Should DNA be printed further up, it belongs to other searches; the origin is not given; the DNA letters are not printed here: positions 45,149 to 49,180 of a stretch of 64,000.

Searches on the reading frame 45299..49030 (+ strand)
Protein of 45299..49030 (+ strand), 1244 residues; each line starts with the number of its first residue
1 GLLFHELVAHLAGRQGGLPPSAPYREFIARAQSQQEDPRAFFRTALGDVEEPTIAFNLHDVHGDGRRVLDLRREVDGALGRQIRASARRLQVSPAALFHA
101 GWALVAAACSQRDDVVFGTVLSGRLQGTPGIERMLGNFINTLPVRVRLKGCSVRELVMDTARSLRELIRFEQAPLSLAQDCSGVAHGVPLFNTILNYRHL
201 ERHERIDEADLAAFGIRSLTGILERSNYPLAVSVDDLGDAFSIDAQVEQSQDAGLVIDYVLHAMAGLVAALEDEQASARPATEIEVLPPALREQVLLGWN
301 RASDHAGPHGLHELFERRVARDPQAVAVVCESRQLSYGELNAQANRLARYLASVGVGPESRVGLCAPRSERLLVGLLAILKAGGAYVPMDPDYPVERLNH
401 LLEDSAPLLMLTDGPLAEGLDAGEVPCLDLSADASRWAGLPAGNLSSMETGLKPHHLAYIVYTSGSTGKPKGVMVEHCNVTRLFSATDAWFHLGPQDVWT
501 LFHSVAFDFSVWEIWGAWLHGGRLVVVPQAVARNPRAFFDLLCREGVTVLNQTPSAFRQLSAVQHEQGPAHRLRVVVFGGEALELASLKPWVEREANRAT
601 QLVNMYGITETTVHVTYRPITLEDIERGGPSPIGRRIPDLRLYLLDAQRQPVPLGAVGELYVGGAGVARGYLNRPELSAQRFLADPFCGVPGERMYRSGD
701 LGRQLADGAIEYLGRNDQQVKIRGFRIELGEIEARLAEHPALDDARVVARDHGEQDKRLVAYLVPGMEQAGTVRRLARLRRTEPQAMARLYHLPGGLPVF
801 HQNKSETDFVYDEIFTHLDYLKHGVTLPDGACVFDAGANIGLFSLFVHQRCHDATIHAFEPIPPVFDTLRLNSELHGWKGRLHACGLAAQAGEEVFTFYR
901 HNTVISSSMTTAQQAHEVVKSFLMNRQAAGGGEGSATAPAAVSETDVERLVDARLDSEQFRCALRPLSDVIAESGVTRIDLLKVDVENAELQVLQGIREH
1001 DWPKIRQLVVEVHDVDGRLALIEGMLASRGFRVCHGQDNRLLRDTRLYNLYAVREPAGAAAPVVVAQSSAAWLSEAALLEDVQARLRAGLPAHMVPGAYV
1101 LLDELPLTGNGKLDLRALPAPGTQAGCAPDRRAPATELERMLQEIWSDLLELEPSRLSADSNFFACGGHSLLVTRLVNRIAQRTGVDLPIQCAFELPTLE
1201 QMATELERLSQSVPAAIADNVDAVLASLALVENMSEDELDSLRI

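Call 17: search_protein_families(library=pfam, proteins=[window:45299-49030:+], max_evalue=0.00001)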
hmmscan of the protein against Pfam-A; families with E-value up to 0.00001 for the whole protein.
window:45299-49030:+ (1244 aa): 5 families
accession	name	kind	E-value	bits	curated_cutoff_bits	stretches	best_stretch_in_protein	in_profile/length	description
PF00501.34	AMP-binding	-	7.2e-92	308.6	29.9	1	315-672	1-384/384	AMP-binding enzyme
PF00668.25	Condensation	-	6.1e-20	71.8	30.6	1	11-246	162-408/456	Condensation domain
PF00550.31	PP-binding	-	2.2e-15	57.1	20.8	1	1142-1204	3-65/67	Phosphopantetheine attachment site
PF05050.19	Methyltransf_21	-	3.1e-13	50.7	22.7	1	835-1032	1-172/173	Methyltransferase FkbM domain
PF13193.12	AMP-binding_C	-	1e-11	46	24.5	0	731-776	1-46/76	AMP-binding enzyme C-terminal domain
